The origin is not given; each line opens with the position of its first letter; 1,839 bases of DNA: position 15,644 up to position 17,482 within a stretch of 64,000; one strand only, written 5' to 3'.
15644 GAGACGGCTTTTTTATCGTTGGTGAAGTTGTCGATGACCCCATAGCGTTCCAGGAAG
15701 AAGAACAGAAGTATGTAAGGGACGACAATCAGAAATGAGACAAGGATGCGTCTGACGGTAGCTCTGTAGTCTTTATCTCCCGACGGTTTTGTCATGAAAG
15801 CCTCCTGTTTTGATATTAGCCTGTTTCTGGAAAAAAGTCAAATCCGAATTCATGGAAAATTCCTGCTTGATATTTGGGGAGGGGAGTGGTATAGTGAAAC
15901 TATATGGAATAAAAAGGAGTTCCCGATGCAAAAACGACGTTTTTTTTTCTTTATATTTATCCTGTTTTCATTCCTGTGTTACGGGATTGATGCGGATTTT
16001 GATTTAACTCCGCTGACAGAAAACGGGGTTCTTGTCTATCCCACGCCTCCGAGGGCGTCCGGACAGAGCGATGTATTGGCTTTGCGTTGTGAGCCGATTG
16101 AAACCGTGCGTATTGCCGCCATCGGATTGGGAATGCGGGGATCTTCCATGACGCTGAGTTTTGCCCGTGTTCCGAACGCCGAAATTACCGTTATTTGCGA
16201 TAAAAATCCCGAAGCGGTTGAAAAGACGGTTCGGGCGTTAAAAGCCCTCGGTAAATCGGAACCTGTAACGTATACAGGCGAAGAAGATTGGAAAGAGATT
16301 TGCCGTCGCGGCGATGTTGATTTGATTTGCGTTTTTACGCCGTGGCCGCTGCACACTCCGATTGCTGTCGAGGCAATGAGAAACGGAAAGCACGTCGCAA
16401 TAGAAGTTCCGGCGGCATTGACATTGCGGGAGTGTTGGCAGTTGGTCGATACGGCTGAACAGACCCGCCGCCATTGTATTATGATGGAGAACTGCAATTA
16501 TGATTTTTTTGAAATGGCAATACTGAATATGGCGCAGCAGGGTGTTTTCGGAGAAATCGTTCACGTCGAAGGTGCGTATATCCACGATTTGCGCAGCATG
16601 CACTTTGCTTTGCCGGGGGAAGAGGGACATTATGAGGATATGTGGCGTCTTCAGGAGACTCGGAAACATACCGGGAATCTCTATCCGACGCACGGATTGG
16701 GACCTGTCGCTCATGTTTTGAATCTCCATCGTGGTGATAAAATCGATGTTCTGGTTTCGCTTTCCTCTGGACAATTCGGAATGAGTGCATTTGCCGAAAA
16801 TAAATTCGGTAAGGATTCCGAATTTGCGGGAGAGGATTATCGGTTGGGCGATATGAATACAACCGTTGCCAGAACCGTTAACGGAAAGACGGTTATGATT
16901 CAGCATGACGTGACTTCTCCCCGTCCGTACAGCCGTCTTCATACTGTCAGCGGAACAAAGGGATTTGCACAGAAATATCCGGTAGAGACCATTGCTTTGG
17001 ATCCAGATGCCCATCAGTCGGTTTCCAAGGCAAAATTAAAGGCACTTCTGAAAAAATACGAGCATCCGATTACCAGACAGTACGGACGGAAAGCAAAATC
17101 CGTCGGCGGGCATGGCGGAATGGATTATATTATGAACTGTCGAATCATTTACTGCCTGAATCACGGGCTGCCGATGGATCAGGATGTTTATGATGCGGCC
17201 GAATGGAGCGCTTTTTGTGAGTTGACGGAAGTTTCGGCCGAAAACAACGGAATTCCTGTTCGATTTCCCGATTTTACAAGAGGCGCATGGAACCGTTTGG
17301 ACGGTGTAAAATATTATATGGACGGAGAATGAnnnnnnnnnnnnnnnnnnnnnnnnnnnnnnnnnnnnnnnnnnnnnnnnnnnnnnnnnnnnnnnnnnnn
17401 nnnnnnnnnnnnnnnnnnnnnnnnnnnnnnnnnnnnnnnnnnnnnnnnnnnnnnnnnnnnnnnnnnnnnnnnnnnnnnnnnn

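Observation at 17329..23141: Split D-glutamate-cyclase-like pair (DUF1445 + DUF4392) linked to 5-oxoprolinase PxpBAC, a class IV aminotransferase and alanine racemase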

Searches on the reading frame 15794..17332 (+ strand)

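Call 3: search_protein_families(library=pfam, proteins=[window:15794-17332:+])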
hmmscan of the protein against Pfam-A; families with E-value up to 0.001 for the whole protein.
window:15794-17332:+ (512 aa): 2 families
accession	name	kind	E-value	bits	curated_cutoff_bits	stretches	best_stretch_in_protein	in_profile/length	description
PF21252.2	Glyco_hydro_109_C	-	2.4e-51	174.1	27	1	241-397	1-166/187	Glycosyl hydrolase 109, C-terminal domain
PF01408.29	GFO_IDH_MocA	-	3.3e-16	60.5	24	1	105-228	1-116/120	Oxidoreductase family, NAD-binding Rossmann fold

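Call 4: search_protein_families(library=ncbifam, proteins=[window:15794-17332:+])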
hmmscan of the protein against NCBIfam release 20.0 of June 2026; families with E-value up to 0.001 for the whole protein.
window:15794-17332:+ (512 aa): 9 families
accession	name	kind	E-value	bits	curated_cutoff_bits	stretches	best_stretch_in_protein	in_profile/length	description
NF052479.1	LevoglcsnDh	equivalog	1.5e-13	50.2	650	1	103-266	2-165/386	levoglucosan dehydrogenase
NF040723.1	UDP-GlcNAcDh_Arch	equivalog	2.9e-11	43.4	450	1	105-259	1-145/302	UDP-N-acetylglucosamine 3-dehydrogenase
TIGR04380.1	myo_inos_iolG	equivalog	4.8e-10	38.8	355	1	105-259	2-149/330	inositol 2-dehydrogenase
NF008607.0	PRK11579.1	subfamily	6.3e-10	38.6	330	1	164-261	54-151/346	oxidoreductase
NF058563.1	BT_2159_fam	equivalog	1.1e-07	31.2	650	1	105-258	1-146/350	disaccharide 3-dehydrogenase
NF058561.1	BT_2158_fam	equivalog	1.1e-07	30.8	750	1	100-260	31-182/487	glycoside 3-dehydrogenase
NF041392.1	XylDh_Gfo6_Halo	equivalog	1.4e-06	27.3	350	1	103-270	15-178/350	D-xylose 1-dehydrogenase Gfo6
NF052679.1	InsChiInosDhIolG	equivalog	2.9e-05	23.2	540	1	104-228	2-120/343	bifunctional inositol 2-dehydrogenase/D-chiro-inositol 1-dehydrogenase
NF007574.0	PRK10206.1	equivalog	3.4e-05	23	352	1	164-275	55-165/345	oxidoreductase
